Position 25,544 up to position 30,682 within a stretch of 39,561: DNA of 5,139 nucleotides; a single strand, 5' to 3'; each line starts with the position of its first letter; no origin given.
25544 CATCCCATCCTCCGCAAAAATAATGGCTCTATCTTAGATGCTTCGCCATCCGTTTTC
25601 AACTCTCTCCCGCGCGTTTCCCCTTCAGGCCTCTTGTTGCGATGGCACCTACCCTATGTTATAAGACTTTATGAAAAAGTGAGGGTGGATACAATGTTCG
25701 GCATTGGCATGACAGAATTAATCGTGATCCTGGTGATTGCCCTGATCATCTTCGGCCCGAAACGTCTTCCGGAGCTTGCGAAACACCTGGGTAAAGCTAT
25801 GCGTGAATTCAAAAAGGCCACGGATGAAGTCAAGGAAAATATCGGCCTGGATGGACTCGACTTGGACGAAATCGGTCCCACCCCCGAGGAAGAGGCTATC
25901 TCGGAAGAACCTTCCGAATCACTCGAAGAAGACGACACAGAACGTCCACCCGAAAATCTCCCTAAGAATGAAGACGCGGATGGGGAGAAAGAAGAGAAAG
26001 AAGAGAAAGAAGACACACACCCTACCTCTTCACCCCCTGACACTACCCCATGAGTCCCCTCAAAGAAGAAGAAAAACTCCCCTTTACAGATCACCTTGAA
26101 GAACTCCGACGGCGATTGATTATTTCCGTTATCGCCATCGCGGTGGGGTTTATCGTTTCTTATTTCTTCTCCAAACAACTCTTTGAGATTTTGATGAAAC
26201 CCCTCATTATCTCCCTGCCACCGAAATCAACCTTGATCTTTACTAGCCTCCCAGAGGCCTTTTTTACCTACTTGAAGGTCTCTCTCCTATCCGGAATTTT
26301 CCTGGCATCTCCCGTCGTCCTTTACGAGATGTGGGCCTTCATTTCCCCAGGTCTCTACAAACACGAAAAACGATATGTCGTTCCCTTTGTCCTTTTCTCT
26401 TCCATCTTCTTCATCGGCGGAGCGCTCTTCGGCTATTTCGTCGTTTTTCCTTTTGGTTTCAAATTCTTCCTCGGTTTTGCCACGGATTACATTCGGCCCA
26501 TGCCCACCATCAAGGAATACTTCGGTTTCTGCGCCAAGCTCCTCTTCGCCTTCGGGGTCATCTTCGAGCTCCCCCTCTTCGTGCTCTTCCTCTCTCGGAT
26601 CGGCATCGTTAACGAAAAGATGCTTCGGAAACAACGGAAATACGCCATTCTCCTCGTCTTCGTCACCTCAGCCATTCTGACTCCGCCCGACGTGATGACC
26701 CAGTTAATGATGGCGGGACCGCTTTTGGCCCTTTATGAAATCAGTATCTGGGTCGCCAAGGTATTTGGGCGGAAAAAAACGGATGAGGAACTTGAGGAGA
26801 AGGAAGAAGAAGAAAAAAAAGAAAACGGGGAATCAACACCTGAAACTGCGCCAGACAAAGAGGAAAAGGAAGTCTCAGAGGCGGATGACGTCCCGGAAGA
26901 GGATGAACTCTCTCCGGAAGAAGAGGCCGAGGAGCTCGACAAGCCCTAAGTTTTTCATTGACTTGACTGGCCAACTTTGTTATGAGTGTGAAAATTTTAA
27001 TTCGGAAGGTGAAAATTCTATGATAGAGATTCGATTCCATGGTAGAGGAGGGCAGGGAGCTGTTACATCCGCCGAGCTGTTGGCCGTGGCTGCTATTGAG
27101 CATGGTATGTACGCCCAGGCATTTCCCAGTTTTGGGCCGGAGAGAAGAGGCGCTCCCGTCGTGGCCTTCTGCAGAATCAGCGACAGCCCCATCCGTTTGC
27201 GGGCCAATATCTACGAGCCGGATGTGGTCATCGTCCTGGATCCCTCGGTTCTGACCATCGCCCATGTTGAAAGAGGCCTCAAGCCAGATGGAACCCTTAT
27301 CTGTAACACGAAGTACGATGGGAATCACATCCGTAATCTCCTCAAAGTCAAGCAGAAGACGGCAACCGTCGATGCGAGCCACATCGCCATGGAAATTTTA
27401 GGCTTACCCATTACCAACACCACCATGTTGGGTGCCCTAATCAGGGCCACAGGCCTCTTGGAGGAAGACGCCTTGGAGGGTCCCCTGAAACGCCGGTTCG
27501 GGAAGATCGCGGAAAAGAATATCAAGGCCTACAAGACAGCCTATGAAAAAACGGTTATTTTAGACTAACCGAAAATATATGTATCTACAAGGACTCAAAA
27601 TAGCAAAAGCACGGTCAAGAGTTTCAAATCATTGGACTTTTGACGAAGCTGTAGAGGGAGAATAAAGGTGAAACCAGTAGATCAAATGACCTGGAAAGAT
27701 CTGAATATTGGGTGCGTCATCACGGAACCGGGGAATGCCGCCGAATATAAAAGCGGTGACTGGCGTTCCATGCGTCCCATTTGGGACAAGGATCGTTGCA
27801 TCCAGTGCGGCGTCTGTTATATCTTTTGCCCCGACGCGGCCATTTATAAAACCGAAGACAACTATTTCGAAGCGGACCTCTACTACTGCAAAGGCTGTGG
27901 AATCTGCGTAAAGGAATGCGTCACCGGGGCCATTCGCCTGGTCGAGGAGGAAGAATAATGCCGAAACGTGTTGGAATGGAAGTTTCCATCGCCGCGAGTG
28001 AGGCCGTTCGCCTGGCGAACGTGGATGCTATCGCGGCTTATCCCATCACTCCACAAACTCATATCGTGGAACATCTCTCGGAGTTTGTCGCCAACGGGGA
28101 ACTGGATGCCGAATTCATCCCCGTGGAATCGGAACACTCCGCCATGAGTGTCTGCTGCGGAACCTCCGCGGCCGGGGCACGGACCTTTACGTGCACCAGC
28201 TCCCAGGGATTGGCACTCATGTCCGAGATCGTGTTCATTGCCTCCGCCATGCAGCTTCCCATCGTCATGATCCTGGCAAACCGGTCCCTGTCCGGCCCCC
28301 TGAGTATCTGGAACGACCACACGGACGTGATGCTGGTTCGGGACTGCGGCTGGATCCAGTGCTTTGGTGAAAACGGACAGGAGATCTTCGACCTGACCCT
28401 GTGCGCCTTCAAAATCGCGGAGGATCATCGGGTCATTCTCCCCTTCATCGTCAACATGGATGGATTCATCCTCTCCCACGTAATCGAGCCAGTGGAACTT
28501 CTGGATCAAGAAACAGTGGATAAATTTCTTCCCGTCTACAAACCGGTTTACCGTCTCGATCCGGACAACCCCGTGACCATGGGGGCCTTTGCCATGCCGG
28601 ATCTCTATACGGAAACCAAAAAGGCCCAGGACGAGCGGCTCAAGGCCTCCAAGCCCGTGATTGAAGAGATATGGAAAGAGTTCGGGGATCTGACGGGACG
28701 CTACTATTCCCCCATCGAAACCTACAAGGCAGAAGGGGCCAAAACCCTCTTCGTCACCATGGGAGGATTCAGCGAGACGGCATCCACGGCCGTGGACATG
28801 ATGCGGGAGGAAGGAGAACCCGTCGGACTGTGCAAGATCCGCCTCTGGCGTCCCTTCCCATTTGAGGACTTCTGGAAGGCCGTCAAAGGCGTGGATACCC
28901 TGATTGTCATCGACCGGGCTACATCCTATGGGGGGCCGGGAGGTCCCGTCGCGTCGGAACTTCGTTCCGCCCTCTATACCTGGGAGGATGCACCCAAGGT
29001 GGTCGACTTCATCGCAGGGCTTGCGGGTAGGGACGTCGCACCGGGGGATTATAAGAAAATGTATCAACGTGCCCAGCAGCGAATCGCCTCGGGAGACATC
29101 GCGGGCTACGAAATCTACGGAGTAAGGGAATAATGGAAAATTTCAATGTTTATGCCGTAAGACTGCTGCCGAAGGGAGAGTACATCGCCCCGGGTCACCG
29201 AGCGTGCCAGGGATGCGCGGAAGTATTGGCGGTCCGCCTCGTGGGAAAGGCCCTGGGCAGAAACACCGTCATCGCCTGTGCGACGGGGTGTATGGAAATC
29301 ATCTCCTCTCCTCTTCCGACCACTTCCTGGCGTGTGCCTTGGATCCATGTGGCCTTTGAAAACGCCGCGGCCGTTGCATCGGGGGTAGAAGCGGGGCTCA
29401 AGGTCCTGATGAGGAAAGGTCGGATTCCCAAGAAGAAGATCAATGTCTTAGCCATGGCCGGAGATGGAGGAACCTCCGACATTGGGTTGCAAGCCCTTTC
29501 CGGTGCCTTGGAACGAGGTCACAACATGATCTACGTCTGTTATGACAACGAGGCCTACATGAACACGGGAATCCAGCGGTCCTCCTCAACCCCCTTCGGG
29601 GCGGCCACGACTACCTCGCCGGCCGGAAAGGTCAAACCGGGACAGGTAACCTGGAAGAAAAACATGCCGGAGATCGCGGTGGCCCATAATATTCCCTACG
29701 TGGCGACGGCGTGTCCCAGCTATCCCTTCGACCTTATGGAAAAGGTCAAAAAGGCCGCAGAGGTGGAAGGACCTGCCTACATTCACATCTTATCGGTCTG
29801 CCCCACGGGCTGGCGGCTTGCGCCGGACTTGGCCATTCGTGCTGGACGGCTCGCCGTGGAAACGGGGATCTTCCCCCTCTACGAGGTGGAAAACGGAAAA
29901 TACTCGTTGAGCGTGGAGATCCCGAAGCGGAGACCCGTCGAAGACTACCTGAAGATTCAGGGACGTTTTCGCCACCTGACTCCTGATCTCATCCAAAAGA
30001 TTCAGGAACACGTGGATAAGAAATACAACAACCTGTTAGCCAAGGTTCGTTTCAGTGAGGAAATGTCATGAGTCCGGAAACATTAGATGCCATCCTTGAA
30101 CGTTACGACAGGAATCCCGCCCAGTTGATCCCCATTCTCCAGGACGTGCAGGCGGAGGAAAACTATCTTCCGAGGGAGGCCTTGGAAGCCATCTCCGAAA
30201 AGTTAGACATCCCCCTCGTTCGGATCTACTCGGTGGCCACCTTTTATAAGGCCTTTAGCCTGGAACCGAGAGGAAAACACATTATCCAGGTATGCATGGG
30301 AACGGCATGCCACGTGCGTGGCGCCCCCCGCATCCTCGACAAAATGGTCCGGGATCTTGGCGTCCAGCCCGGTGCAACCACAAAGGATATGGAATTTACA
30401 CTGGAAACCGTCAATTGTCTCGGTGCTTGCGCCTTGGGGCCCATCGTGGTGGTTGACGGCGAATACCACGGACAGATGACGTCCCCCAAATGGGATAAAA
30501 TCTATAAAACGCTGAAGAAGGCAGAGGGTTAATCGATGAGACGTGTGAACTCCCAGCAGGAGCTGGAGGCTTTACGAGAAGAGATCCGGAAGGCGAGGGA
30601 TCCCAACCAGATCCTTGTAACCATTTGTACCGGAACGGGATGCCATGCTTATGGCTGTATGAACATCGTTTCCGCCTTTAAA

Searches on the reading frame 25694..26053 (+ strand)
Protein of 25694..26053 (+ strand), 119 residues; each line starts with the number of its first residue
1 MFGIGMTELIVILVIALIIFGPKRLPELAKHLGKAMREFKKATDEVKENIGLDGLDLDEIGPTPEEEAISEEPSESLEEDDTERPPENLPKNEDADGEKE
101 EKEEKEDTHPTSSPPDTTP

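Call 74: search_protein_families(library=pfam, proteins=[window:25694-26053:+], max_evalue=0.001)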
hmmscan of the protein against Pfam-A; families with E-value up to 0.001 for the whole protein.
window:25694-26053:+ (119 aa): 1 family
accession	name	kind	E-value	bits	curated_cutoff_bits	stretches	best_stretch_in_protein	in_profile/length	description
PF02416.21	TatA_B_E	-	1.3e-18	66.5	21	1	4-68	1-47/53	mttA/Hcf106 family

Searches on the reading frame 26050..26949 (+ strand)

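Call 6: search_protein_families(library=pfam, proteins=[window:26050-26949:+], max_evalue=0.00001)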
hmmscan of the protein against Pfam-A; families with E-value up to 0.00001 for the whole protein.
window:26050-26949:+ (299 aa): 1 family
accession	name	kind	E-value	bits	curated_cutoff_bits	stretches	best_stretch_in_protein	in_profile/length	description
PF00902.23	TatC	-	1.2e-79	267.4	25.1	1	14-224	1-208/208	Sec-independent protein translocase protein (TatC)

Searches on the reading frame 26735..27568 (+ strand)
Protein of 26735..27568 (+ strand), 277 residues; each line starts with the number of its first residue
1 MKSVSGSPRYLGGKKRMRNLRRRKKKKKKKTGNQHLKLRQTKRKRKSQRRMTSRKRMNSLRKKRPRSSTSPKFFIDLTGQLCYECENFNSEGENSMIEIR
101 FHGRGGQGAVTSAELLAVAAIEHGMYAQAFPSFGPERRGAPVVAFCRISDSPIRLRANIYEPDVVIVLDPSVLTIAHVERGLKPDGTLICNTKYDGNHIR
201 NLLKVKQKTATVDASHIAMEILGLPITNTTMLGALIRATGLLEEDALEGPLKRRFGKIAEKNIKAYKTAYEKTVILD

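Call 67: search_protein_families(library=pfam, proteins=[window:26735-27568:+], max_evalue=0.00001)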
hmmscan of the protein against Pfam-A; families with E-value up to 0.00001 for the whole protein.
window:26735-27568:+ (277 aa): 1 family
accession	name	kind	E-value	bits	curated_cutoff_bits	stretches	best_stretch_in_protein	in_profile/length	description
PF01558.24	POR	-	9.6e-43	146.8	27.4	1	105-271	1-173/173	Pyruvate ferredoxin/flavodoxin oxidoreductase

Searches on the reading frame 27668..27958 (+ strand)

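Call 67: search_protein_families(library=pfam, proteins=[window:27668-27958:+], max_evalue=0.00001)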
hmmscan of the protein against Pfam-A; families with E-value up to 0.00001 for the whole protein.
window:27668-27958:+ (96 aa): 9 families
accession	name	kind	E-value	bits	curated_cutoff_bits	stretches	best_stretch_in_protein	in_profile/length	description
PF00037.32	Fer4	-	2.8e-11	43.2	21.1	1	37-60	1-24/24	4Fe-4S binding domain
PF12837.12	Fer4_6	-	8.2e-11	41.8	25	1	37-59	2-24/24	4Fe-4S binding domain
PF14697.11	Fer4_21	-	8.6e-11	42.2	35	1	40-90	4-58/59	4Fe-4S dicluster domain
PF12797.12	Fer4_2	-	9.9e-09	35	24.5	0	36-55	2-21/22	4Fe-4S binding domain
PF13187.11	Fer4_9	-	1.5e-08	34.9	27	0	29-59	27-52/52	4Fe-4S dicluster domain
PF12838.12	Fer4_7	-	1.8e-08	35.1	27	1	43-88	1-52/52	4Fe-4S dicluster domain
PF13237.11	Fer4_10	-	9.4e-08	32.3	25.5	1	38-84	3-52/53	4Fe-4S dicluster domain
PF13484.11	Fer4_16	-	5.4e-07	30.7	30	0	43-64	1-21/66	4Fe-4S double cluster binding domain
PF12800.12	Fer4_4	-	2.7e-06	27.7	24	0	42-56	2-16/17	4Fe-4S binding domain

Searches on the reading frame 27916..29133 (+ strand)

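Call 55: search_protein_families(library=ncbifam, proteins=[window:27916-29133:+], max_evalue=1e-10)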
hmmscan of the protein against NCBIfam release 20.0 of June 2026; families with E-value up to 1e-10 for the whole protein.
window:27916-29133:+ (405 aa): 12 families
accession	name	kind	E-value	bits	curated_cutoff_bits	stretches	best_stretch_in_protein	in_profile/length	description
NF040682.1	PorA_Arch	equivalog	1.9e-144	481.3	550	1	18-389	3-374/387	pyruvate synthase subunit PorA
NF006233.0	PRK08367.1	equivalog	5.9e-125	417.2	625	1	15-398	1-384/394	pyruvate ferredoxin oxidoreductase subunit alpha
NF007201.0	PRK09622.1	equivalog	6.9e-111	371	590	1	24-396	16-388/405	2-oxoacid:ferredoxin oxidoreductase subunit alpha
NF006232.0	PRK08366.1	equivalog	2.5e-106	355.6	646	1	23-395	12-383/394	2-ketoisovalerate ferredoxin oxidoreductase subunit alpha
NF045764.1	PhenlGlyoxDHPadG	equivalog_domain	8.3e-94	314.3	700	1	24-396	8-388/398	NADH-dependent phenylglyoxylate dehydrogenase subunit alpha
NF045791.1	OxalOxredalpha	equivalog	9.3e-90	301.5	500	1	22-393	8-382/395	oxalate oxidoreductase subunit alpha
TIGR02176.1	pyruv_ox_red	equivalog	2.2e-57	194.7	911.35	1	30-386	12-378/1167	pyruvate:ferredoxin (flavodoxin) oxidoreductase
NF006412.0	PRK08659.1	equivalog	1.1e-31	110.4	411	1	25-332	12-332/378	2-oxoacid:acceptor oxidoreductase subunit alpha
NF005507.0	PRK07119.1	subfamily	1.2e-31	109.9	399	1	26-334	12-306/352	3-methyl-2-oxobutanoate dehydrogenase subunit VorB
TIGR03710.1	OAFO_sf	subfamily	2.7e-27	95.6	482.75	1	33-185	208-362/561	2-oxoacid:acceptor oxidoreductase subunit alpha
NF007206.0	PRK09627.1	equivalog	3.6e-18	65.6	579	1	34-330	19-330/375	2-oxoglutarate synthase subunit alpha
NF041170.1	Oxoac_fdxalpha_Archa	equivalog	6.7e-14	51.1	800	0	41-123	258-349/636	2-oxoacid:ferredoxin oxidoreductase subunit alpha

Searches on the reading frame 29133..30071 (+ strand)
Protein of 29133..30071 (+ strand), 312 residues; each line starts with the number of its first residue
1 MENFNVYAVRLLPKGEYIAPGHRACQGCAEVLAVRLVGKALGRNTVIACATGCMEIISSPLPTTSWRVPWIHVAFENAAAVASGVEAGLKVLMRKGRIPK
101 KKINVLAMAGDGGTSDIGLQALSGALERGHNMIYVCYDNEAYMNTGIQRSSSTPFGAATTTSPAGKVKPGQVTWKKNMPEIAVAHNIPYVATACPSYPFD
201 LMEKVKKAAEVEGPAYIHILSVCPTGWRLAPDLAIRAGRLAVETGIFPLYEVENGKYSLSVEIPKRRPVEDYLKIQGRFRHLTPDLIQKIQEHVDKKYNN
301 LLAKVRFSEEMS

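Call 55: search_protein_families(library=ncbifam, proteins=[window:29133-30071:+], max_evalue=1e-10)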
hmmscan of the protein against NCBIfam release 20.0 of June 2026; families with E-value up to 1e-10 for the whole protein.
window:29133-30071:+ (312 aa): 7 families
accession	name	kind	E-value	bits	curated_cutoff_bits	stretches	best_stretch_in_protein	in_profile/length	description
NF008819.1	PRK11865.1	equivalog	6.5e-134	445.9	405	1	12-302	8-297/300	pyruvate synthase subunit PorB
NF008818.0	PRK11864.1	subfamily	6.1e-112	373.6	405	1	10-306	6-297/300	3-methyl-2-oxobutanoate dehydrogenase subunit beta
NF045792.1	OxalOxredbeta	equivalog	9e-103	343.5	590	1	6-305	5-307/311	oxalate oxidoreductase subunit beta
NF045766.1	PhenlGlyoxDHPadI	equivalog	1.4e-74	251.5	700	1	16-301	150-433/443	NADH-dependent phenylglyoxylate dehydrogenase subunit beta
TIGR02176.1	pyruv_ox_red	equivalog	3.6e-24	84.7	911.35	1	104-308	955-1160/1167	pyruvate:ferredoxin (flavodoxin) oxidoreductase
TIGR02177.1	PorB_KorB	subfamily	6.1e-11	42.3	261.9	1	98-225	67-189/286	2-oxoacid:acceptor oxidoreductase, beta subunit, pyruvate/2-ketoisovalerate family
NF008820.0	PRK11866.1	equivalog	8.4e-11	41.8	402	0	97-225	80-203/287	2-oxoacid ferredoxin oxidoreductase subunit beta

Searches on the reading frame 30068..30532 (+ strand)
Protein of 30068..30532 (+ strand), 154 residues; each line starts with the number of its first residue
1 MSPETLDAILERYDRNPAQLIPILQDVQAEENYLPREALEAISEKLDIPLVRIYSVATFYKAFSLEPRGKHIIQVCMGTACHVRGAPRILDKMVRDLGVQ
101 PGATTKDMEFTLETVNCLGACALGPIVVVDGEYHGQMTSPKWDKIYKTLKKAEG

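Call 67: search_protein_families(library=pfam, proteins=[window:30068-30532:+], max_evalue=0.00001)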
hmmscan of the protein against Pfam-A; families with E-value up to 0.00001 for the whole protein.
window:30068-30532:+ (154 aa): 1 family
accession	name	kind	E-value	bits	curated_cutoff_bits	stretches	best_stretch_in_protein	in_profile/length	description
PF01257.25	2Fe-2S_thioredx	-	1.2e-52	178.1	24.8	1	7-149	2-144/145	Thioredoxin-like [2Fe-2S] ferredoxin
